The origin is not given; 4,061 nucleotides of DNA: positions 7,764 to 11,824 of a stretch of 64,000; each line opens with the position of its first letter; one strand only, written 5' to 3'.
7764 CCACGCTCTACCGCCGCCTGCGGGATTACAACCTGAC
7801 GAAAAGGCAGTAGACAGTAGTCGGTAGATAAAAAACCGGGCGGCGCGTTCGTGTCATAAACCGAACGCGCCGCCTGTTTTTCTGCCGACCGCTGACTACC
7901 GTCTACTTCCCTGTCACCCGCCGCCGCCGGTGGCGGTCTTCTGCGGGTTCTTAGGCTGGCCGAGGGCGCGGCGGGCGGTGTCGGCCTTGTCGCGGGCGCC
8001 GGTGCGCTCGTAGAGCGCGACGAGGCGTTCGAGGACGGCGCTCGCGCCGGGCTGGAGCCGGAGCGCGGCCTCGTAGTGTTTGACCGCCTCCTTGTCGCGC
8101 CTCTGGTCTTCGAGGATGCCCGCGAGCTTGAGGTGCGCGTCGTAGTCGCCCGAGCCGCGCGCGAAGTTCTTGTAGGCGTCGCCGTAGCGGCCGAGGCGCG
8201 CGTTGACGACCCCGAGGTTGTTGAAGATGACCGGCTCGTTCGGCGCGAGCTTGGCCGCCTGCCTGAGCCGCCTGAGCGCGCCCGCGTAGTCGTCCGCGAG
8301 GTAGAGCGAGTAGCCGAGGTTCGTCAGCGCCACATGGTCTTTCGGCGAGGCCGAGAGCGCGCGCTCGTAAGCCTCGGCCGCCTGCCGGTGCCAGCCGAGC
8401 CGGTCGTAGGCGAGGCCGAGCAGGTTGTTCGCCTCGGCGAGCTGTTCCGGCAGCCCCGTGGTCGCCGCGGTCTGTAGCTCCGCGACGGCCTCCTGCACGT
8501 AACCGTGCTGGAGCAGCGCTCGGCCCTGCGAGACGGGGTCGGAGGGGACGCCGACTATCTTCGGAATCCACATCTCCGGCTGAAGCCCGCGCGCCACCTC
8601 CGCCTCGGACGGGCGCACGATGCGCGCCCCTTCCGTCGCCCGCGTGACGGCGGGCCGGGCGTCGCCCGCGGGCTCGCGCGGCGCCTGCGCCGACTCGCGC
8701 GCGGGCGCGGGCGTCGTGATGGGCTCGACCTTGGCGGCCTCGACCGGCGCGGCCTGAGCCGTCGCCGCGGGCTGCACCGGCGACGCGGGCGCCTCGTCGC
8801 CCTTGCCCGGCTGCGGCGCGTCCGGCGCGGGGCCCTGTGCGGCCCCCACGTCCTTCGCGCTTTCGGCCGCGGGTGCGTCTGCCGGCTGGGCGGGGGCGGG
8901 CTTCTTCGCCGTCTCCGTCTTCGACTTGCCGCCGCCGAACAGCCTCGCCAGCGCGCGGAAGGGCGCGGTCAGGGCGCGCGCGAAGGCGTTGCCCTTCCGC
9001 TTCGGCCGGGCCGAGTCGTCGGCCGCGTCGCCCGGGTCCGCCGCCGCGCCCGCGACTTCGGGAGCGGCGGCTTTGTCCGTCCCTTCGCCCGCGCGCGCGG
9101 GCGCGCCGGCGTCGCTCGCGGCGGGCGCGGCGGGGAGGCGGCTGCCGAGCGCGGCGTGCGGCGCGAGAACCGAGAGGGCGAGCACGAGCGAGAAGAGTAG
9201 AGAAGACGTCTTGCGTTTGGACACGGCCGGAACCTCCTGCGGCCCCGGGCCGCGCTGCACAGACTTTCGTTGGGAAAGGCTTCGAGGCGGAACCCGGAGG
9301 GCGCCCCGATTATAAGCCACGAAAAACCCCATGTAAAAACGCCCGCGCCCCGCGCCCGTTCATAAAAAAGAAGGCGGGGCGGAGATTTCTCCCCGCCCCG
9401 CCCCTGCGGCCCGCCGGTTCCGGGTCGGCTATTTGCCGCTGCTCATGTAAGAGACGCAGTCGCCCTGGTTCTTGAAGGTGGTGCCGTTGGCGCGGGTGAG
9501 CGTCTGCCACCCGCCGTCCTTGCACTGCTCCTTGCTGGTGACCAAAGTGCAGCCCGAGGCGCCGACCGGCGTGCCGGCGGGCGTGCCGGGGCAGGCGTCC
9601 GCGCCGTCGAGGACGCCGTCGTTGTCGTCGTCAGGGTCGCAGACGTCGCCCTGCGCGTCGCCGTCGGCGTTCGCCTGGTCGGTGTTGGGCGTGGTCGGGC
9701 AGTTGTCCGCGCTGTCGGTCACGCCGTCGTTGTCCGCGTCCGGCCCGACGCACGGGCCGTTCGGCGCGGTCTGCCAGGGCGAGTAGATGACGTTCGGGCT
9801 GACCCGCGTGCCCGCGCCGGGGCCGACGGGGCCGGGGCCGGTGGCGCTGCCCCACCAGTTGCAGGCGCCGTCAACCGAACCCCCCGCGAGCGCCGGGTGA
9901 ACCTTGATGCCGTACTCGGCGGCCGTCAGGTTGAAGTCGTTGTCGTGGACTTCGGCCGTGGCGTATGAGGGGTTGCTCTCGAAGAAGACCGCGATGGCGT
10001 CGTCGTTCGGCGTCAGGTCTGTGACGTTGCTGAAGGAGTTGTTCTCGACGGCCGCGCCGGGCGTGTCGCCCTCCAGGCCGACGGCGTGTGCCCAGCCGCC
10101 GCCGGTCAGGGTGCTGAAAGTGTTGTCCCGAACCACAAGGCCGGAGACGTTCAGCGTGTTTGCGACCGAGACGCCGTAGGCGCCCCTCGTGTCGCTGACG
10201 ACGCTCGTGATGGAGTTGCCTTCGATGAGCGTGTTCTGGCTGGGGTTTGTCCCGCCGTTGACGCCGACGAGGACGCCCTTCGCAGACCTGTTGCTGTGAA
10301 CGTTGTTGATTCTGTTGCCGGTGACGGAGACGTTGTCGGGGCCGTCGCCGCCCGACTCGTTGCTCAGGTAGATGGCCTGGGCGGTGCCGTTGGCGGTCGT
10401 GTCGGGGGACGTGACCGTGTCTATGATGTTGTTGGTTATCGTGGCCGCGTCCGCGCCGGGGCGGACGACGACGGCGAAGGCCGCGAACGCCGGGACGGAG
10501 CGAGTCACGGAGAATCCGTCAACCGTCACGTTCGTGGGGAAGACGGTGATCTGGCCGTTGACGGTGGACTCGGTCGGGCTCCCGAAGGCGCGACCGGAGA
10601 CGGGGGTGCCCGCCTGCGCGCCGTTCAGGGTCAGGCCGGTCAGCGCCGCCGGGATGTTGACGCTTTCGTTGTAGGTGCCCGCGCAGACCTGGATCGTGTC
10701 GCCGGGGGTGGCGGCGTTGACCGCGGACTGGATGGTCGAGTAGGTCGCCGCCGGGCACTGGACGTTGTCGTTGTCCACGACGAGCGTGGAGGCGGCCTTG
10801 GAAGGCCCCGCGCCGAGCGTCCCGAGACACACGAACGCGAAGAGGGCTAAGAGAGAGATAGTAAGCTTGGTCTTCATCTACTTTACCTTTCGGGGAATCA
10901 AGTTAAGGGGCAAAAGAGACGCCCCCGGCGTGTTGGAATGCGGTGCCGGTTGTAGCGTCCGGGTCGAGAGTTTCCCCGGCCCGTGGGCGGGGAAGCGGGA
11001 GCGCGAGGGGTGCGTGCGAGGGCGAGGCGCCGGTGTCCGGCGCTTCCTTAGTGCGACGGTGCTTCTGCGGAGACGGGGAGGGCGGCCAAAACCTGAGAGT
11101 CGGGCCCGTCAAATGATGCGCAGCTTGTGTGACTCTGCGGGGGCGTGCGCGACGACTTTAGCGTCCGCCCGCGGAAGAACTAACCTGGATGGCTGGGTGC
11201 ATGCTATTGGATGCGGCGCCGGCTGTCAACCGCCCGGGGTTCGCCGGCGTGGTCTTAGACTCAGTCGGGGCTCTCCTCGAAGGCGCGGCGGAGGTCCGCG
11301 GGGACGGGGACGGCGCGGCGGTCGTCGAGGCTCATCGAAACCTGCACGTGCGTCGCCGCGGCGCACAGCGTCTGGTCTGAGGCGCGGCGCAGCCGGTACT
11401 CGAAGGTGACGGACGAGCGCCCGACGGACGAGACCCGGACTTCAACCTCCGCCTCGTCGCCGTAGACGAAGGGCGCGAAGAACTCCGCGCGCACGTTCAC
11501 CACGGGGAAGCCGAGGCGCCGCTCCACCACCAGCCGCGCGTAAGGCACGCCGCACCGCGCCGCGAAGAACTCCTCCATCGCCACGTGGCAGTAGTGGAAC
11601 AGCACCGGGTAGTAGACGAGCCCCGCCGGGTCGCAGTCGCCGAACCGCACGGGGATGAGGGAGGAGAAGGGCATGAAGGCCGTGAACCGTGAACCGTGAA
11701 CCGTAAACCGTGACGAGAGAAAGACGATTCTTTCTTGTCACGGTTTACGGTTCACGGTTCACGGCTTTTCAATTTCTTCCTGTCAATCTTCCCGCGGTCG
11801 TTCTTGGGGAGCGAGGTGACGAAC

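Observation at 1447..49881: Synthesis: a recurring architecture of stop-codon-proximal long hairpins whose arms are tandem 7-nt repeats, realised in at least five unrelated sequence classes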

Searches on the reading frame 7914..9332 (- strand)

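Call 65: search_protein_families(library=pfam, proteins=[window:7914-9332:-], max_evalue=0.00001)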
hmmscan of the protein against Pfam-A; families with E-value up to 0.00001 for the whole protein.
window:7914-9332:- (472 aa): 10 families
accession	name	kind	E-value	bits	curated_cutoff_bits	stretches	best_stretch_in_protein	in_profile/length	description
PF07719.23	TPR_2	-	1.1e-18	66.2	27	0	299-332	1-34/34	Tetratricopeptide repeat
PF00515.34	TPR_1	-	2.8e-12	46.3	27.8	0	299-332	1-34/34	Tetratricopeptide repeat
PF13414.12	TPR_11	-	1.1e-11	44.7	26.8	0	340-381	1-42/42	TPR repeat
PF13181.12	TPR_8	-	1.7e-11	43.7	25.7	1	299-332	1-34/34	Tetratricopeptide repeat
PF13428.12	TPR_14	-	7.9e-10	38.9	23.5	0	398-439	2-43/44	Tetratricopeptide repeat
PF13431.12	TPR_17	-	9.1e-10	38.5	24.4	0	321-353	1-33/34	Tetratricopeptide repeat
PF13424.12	TPR_12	-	6.4e-08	33.1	30.1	0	296-329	40-75/77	Tetratricopeptide repeat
PF13432.12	TPR_16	-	4.5e-07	30.6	32.7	0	269-332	3-64/65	Tetratricopeptide repeat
PF13176.12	TPR_7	-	6.4e-06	26.3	27.9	0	399-428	1-32/36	Tetratricopeptide repeat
PF14559.12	TPR_19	-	7.3e-06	26.7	25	0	316-367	8-59/68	Tetratricopeptide repeat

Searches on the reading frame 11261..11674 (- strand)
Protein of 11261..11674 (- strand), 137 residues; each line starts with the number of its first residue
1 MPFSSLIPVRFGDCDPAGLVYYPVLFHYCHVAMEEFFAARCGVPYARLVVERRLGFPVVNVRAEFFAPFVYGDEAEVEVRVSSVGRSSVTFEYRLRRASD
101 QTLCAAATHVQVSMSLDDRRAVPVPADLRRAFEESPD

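Call 53: find_encoding_contigs(protein=window:11261-11674:-, flank=3000, max_places=10)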
Protein window:11261-11674:- (137 aa): 2 contigs read that carry it; 2 places shown.
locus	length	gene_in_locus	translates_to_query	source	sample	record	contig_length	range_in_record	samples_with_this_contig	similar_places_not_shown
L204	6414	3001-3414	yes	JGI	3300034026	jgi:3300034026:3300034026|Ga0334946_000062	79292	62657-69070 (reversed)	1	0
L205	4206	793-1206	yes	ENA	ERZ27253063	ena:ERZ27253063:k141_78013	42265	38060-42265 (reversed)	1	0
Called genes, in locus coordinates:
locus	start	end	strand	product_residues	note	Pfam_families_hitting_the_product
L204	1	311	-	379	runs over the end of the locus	PF10509:GalKase_gal_bdg, PF00288:GHMP_kinases_N, PF08544:GHMP_kinases_C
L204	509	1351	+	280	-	PF03301:Trp_dioxygenase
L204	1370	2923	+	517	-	PF00501:AMP-binding, PF13193:AMP-binding_C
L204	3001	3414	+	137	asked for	PF13279:4HBT_2, PF03061:4HBT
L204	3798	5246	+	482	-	PF02412:TSP_3 (weak)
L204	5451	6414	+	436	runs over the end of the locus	PF13432:TPR_16 (faint), PF13428:TPR_14 (faint), PF07719:TPR_2 (faint), PF13176:TPR_7 (faint), PF13414:TPR_11 (faint), PF13424:TPR_12 (faint), PF14559:TPR_19 (faint), PF13181:TPR_8 (weak), +2 more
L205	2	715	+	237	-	?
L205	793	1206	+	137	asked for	PF13279:4HBT_2, PF03061:4HBT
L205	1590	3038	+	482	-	PF02412:TSP_3 (weak)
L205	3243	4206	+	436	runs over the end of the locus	PF13432:TPR_16 (faint), PF13428:TPR_14 (faint), PF07719:TPR_2 (faint), PF13176:TPR_7 (faint), PF13414:TPR_11 (faint), PF13424:TPR_12 (faint), PF14559:TPR_19 (faint), PF13181:TPR_8 (weak), +2 more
